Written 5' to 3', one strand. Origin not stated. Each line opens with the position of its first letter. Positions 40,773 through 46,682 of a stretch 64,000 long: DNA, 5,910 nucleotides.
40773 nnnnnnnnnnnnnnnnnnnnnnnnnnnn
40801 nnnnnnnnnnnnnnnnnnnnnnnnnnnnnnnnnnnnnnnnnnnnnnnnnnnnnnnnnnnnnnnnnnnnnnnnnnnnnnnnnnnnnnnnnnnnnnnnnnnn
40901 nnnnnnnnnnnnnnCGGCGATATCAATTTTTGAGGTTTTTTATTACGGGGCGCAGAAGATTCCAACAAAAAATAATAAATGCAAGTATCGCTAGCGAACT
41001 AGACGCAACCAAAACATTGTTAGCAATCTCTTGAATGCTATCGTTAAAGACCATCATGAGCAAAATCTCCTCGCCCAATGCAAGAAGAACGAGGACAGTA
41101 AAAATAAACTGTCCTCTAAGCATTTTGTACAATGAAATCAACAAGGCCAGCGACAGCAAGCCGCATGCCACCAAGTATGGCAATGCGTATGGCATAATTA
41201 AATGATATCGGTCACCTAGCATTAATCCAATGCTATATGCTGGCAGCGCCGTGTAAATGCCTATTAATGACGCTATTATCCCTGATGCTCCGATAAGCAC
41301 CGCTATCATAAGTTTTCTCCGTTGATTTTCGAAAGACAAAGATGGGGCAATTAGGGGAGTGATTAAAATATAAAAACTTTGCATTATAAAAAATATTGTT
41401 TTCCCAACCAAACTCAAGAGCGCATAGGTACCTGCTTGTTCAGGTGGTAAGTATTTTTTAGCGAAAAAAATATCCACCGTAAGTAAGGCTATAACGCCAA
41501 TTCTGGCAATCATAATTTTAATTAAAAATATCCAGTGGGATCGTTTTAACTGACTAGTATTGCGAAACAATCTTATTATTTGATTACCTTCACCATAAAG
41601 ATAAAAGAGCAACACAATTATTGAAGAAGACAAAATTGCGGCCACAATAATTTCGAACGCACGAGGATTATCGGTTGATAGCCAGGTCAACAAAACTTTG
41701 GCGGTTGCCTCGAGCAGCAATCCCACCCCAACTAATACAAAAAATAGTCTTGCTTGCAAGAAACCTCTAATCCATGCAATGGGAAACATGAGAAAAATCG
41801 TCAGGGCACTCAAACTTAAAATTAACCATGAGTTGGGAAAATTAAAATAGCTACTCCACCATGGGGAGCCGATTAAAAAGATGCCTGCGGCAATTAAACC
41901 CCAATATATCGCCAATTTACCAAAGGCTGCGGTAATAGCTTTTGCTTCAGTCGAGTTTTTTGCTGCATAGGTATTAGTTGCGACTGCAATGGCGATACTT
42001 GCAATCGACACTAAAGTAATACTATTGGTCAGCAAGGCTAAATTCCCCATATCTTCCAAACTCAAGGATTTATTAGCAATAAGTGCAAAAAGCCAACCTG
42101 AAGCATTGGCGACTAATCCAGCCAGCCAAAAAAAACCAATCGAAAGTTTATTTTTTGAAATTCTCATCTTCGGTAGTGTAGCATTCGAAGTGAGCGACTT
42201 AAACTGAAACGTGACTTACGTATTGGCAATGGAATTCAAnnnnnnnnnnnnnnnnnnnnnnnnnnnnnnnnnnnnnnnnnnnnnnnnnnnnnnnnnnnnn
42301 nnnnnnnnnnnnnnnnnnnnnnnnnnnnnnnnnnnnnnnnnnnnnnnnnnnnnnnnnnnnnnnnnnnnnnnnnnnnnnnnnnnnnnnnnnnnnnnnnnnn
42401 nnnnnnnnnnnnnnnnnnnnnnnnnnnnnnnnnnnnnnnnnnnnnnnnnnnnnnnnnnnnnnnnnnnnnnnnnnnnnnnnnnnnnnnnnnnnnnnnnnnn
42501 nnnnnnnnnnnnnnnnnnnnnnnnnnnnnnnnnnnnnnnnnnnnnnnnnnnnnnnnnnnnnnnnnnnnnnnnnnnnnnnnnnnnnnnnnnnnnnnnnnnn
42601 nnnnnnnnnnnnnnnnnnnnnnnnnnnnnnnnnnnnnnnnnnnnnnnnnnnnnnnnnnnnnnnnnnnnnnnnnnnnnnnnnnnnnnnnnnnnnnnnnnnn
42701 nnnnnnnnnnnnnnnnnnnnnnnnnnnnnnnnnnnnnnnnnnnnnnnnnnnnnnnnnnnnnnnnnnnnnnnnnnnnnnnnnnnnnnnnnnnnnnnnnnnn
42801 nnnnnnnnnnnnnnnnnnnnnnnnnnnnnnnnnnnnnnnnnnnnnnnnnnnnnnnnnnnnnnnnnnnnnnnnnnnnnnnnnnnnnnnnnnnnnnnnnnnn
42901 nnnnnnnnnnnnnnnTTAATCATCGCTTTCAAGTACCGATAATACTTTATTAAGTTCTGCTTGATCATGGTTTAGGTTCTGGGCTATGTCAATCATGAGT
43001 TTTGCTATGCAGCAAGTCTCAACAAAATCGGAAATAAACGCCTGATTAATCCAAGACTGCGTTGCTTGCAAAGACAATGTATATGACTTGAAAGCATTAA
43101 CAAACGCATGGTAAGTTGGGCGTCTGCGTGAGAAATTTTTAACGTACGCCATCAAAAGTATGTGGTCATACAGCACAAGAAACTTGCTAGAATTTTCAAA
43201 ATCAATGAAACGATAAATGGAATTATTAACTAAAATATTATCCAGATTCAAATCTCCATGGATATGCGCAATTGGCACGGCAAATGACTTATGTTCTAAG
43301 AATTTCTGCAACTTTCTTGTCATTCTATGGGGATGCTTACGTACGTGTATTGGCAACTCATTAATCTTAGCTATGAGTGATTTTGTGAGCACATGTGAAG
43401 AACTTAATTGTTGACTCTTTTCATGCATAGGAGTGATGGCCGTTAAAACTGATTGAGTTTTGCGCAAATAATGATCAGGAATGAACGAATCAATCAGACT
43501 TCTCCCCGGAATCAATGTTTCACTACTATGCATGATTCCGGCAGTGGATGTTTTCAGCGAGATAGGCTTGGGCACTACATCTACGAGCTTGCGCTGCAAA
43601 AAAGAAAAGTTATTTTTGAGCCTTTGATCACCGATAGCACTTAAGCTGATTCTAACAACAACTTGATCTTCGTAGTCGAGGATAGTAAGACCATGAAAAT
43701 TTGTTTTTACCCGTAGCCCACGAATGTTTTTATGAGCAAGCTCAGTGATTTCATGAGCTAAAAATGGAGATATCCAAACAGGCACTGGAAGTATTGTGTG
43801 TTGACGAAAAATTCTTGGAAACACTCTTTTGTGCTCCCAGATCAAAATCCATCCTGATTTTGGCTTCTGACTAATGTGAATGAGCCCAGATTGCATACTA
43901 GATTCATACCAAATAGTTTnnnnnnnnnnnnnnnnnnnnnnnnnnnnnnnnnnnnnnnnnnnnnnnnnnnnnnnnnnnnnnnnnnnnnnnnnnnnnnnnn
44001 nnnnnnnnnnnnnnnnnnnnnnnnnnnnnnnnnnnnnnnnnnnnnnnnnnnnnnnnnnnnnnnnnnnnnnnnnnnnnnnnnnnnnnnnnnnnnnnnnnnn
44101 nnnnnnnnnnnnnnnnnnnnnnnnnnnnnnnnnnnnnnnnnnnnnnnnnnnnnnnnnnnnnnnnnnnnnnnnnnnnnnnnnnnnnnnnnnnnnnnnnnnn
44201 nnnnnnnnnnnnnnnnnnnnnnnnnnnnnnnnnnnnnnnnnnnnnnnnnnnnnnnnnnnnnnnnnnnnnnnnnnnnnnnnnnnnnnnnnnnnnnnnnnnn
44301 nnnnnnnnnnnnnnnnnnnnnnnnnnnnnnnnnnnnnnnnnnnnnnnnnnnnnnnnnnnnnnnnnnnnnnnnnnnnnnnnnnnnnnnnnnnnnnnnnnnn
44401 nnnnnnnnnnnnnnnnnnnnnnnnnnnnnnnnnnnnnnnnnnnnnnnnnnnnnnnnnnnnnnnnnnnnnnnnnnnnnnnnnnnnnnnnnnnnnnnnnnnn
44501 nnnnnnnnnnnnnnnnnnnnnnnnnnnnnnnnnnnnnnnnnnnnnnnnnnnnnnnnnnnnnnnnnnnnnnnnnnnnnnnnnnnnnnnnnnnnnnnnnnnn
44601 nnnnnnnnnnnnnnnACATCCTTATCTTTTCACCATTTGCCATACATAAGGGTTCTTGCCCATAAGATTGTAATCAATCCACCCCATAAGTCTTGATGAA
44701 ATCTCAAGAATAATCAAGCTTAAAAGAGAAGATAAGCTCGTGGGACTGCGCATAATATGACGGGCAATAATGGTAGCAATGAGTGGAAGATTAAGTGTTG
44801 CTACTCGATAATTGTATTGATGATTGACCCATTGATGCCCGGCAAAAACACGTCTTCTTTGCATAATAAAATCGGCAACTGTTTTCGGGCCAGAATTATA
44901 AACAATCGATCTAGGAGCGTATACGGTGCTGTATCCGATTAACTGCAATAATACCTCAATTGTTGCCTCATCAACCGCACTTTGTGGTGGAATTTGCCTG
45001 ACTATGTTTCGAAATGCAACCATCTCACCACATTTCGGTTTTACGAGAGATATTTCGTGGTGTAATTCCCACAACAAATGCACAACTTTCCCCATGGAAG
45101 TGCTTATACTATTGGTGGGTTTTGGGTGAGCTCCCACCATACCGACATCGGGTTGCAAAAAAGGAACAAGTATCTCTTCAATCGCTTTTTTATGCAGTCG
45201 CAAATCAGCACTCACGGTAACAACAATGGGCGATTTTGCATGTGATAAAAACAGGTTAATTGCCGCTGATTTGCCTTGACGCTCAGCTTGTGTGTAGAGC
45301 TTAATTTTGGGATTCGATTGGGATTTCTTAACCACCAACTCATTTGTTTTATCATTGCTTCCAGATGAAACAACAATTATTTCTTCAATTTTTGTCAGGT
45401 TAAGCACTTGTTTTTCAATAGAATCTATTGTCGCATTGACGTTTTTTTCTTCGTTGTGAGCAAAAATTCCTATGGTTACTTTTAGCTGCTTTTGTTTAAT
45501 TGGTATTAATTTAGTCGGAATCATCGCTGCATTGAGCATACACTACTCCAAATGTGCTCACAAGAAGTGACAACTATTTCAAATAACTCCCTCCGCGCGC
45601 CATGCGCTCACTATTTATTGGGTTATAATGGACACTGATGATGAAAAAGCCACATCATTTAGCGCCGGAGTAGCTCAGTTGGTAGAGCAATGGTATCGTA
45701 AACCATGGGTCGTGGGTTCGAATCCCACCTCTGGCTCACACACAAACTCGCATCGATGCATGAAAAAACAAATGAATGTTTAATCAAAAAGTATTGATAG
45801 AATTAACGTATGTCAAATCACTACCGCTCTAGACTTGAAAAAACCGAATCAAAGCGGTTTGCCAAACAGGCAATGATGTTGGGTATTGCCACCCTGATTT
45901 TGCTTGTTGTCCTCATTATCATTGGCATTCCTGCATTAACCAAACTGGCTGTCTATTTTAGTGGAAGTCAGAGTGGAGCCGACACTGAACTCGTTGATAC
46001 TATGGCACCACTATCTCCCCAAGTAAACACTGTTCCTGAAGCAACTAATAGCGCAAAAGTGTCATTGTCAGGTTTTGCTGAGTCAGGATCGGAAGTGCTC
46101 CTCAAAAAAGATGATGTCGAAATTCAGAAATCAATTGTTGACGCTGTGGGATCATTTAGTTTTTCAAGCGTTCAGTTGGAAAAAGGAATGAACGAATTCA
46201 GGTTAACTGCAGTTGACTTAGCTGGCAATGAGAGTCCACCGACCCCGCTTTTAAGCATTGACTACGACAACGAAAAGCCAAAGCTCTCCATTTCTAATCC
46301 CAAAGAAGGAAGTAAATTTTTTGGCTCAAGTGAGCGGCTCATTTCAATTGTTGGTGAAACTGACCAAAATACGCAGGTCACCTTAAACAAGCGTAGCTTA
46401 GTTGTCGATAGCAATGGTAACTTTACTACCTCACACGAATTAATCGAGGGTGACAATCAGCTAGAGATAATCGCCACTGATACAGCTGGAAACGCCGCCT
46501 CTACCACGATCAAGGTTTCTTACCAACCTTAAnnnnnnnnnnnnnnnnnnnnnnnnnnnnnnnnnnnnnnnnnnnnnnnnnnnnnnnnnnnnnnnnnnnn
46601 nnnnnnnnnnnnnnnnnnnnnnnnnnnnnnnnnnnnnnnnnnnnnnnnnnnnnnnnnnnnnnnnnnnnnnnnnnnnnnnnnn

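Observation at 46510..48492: GT2 glycosyltransferase fused to a Wzy/O-antigen-ligase-like polytopic domain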

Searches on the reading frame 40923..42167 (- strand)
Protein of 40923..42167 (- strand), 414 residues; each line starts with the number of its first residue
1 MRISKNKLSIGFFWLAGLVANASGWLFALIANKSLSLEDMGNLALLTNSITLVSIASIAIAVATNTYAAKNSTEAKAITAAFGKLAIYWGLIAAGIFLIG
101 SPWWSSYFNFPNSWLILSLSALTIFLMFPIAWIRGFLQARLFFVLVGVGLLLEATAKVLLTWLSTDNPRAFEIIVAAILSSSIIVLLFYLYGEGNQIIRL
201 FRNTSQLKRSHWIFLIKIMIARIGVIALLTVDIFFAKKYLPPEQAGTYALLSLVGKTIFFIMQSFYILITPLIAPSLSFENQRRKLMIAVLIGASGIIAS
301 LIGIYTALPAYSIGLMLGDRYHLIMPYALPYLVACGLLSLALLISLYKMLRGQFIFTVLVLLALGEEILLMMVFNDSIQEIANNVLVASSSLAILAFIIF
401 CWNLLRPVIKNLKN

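Call 10: search_protein_families(library=pfam, proteins=[window:40923-42167:-], max_evalue=0.001)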
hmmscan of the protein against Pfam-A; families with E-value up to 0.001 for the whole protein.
window:40923-42167:- (414 aa): 0 families

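Call 35: search_protein_families(library=ncbifam, proteins=[window:40923-42167:-], max_evalue=0.01)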
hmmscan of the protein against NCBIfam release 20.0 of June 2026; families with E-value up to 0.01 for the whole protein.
window:40923-42167:- (414 aa): 1 family
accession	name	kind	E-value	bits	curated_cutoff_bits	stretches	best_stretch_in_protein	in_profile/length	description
NF006284.1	PRK08456.1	equivalog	0.0033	16.7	380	1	41-88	19-66/252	flagellar motor stator protein MotA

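Call 59: search_protein_families(library=pfam, proteins=[window:40923-42167:-], max_evalue=0.1)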
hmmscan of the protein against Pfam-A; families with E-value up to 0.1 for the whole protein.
window:40923-42167:- (414 aa): 0 families

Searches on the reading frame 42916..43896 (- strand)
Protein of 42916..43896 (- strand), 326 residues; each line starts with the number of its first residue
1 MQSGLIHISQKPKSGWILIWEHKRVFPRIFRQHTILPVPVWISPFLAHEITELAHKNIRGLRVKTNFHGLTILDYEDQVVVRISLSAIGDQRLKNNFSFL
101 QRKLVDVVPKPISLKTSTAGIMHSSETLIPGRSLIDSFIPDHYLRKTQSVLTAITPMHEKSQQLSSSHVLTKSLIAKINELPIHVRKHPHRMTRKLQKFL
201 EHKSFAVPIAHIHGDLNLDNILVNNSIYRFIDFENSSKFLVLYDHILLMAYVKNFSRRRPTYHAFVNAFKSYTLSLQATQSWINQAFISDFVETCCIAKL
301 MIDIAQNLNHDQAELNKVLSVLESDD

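Call 10: search_protein_families(library=pfam, proteins=[window:42916-43896:-], max_evalue=0.001)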
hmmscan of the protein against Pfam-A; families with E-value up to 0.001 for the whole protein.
window:42916-43896:- (326 aa): 3 families
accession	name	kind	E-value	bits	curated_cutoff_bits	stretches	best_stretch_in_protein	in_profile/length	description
PF19974.5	TCAD9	-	1.2e-07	31.7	40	1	177-248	268-337/429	Ternary complex associated domain 9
PF01633.27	Choline_kinase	-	2.4e-05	24.2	29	1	157-245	117-200/300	Choline/ethanolamine kinase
PF01636.29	APH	-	5.1e-05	23.6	23.2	1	191-252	149-214/239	Phosphotransferase enzyme family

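Call 35: search_protein_families(library=ncbifam, proteins=[window:42916-43896:-], max_evalue=0.01)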
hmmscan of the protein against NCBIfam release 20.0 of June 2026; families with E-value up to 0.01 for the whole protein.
window:42916-43896:- (326 aa): 2 families
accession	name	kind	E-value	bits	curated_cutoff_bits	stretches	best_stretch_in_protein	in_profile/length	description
NF003558.0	PRK05231.1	equivalog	7.3e-05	21.9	271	1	158-244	128-223/322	homoserine kinase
NF008738.0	PRK11768.1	equivalog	0.0011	18.4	194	1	170-270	156-255/327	serine/threonine protein kinase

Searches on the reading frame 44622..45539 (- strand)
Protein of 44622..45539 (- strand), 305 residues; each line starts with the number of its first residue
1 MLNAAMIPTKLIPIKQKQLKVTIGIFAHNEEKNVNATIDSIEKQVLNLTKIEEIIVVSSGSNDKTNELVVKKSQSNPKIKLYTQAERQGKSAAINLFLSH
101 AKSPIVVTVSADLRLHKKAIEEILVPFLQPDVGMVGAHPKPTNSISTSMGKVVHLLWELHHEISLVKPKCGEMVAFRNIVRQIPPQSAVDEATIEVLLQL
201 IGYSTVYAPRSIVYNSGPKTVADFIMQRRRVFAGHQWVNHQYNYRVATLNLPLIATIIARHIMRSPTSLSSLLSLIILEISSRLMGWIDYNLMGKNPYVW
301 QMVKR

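Call 10: search_protein_families(library=pfam, proteins=[window:44622-45539:-], max_evalue=0.001)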
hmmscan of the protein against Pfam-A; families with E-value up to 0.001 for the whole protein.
window:44622-45539:- (305 aa): 3 families
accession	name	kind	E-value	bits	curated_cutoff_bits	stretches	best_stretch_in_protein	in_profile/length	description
PF00535.33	Glycos_transf_2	-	3.9e-22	79.4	23.3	1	23-147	2-123/168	Glycosyl transferase family 2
PF13641.12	Glyco_tranf_2_3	-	1.1e-09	39.1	27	1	22-230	4-226/230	Glycosyltransferase like family 2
PF13632.12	Glyco_trans_2_3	-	5.4e-07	30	27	1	179-263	83-169/198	Glycosyl transferase family group 2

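Call 35: search_protein_families(library=ncbifam, proteins=[window:44622-45539:-], max_evalue=0.01)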
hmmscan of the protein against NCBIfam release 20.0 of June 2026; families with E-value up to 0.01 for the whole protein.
window:44622-45539:- (305 aa): 22 families
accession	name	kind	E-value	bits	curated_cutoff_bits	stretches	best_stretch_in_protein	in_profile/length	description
TIGR03937.1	PgaC_IcaA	equivalog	1e-18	67.5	422.3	1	16-152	42-175/407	poly-beta-1,6-N-acetyl-D-glucosamine synthase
NF010496.0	PRK13915.1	equivalog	9.8e-13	47.8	262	1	10-142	23-159/307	glucosyl-3-phosphoglycerate synthase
TIGR03111.1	glyc2_xrt_Gpos1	hypoth_equivalog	1.5e-10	40.5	363.95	1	16-137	46-168/439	TIGR03111 family XrtG-associated glycosyltransferase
NF047588.1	GlcsyltransPgfSStrep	equivalog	8.8e-10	38.3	500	1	19-127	1-110/308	glycosyltransferase PgfS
NF007482.0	PRK10073.1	equivalog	4.2e-09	35.9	423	1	16-123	3-106/334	glycosyltransferase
NF047683.1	TeichurnBiosyTuaG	equivalog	6.2e-09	35.9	400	1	16-123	3-107/252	teichuronic acid biosynthesis protein TuaG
TIGR03965.1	mycofact_glyco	equivalog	7.4e-09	35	280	1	18-137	73-189/467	mycofactocin biosynthesis glycosyltransferase MftF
NF041875.1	EPS_EpsD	equivalog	3.2e-08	33.3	370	1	28-122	8-99/325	exopolysaccharide biosynthesis glycosyltransferase EpsD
NF007986.1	PRK10714.1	equivalog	4.3e-07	29.3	529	1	19-121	6-109/316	undecaprenyl-phosphate 4-deoxy-4-formamido-L-arabinose transferase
TIGR04283.1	glyco_like_mftF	equivalog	4.5e-07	29.7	182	1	25-124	5-94/221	TIGR04283 family arsenosugar biosynthesis glycosyltransferase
NF045692.1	OglycostaseCruG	equivalog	6.9e-07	28.5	600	1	19-114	41-139/386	2'-O-glycosyltransferase CruG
NF038302.1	EPS_HpsE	equivalog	5.7e-06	25.5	300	1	20-112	2-96/307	hormogonium polysaccharide biosynthesis glycosyltransferase HpsE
TIGR03992.1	Arch_glmU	subfamily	6.9e-05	21.9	292.1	1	34-124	34-118/393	bifunctional sugar-1-phosphate nucleotidylyltransferase/acetyltransferase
TIGR04242.1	nodulat_NodC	equivalog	0.00014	21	550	1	21-153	50-182/395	chitooligosaccharide synthase NodC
NF050050.1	ProtGlycPglI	equivalog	0.00015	21.3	500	1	21-124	4-105/306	GalNAc(5)-diNAcBac-PP-undecaprenol beta-1,3-glucosyltransferase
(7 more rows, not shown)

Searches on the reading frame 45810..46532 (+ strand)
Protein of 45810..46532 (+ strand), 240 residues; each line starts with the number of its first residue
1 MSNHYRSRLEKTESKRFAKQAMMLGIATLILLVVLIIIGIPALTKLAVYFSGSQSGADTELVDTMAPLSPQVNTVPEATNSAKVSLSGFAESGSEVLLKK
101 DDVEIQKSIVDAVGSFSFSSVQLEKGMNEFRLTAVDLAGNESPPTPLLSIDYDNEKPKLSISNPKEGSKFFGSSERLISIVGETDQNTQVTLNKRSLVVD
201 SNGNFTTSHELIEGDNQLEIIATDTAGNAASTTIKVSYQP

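Call 10: search_protein_families(library=pfam, proteins=[window:45810-46532:+], max_evalue=0.001)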
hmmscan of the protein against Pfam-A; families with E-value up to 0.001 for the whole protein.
window:45810-46532:+ (240 aa): 3 families
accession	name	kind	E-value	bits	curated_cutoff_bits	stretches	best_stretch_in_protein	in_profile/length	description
PF09136.16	Glucodextran_B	-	7.2e-16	58.3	27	1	157-238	1-81/83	Glucodextranase, domain B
PF17936.7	Big_6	-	1.9e-14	54.1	27.6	1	66-149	1-81/83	Bacterial Ig domain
PF19077.6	Big_13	-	3.4e-11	44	27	2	196-234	55-96/102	Bacterial Ig-like domain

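Call 35: search_protein_families(library=ncbifam, proteins=[window:45810-46532:+], max_evalue=0.01)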
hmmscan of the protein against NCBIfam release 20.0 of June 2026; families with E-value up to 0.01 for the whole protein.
window:45810-46532:+ (240 aa): 4 families
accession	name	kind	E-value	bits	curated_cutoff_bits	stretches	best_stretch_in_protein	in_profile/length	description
NF033510.3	Ca_tandemer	repeat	6.4e-14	52.1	50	2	63-142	7-96/96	Ca2+-stabilized repeat-containing adhesin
NF047446.1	barrel_OmpL47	domain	8.2e-06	26.2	40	0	212-232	41-61/68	OmpL47-type beta-barrel domain-containing protein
NF045522.1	MXAN_2561_fam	equivalog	0.0022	17.5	150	0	63-146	165-252/304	MXAN_2561 family MXYO-CTERM-anchored protein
NF008153.0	PRK10905.1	equivalog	0.0046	16.2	256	1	10-78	86-152/424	cell division protein DamX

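Call 62: search_solved_structures(query=window:45810-46532:+, max_evalue=1)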
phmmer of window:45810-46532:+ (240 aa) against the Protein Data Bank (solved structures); distinct sequences matched with E-value up to 1: 0.

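Call 79: find_homologous_proteins(query=window:45810-46532:+, max_evalue=0.00001)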
Query window:45810-46532:+ (240 aa): 14 proteins with E <= 0.00001 among 879 candidates.
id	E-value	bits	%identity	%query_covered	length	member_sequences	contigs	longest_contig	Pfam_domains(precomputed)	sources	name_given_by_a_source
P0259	1.9e-143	493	98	100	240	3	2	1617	PF27332.1,PF09136.17,PF19077.7,PF17936.8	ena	-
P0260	4.7e-131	453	89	100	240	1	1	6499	PF27332.1,PF09136.17,PF19077.7,PF17936.8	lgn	-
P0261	3.5e-123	427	85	100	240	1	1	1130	PF27332.1,PF09136.17,PF19077.7,PF17936.8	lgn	-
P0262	7.4e-104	364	71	100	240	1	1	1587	PF27332.1,PF09136.17,PF19077.7,PF17936.8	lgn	-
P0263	1.4e-103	363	70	100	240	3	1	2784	PF27332.1,PF09136.17,PF19077.7,PF17936.8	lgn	-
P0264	1.3e-102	360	70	100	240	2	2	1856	PF27332.1,PF09136.17,PF19077.7,PF17936.8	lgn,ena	-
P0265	1.4e-99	350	68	100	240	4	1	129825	PF27332.1,PF09136.17,PF19077.7,PF17936.8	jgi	jgi:bacillopeptidase F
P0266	5.8e-93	328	73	91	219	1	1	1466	PF27332.1,PF09136.17,PF19077.7,PF17936.8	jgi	jgi:bacillopeptidase F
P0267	9.8e-93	327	64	100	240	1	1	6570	PF27332.1,PF09136.17,PF19077.7,PF17936.8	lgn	-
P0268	9.0e-44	167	38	98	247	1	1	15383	PF27332.1,PF09136.17,PF19077.7,PF17936.8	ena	-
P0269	5.7e-32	129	33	98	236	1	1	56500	PF09136.17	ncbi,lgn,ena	-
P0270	3.2e-26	110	34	100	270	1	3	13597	PF17957.8,PF09136.17,PF19077.7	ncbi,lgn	-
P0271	1.6e-25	108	31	94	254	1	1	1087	PF09136.17,PF19077.7,PF17936.8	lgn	-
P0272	3.1e-21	94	32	96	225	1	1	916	PF09136.17,PF17936.8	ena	-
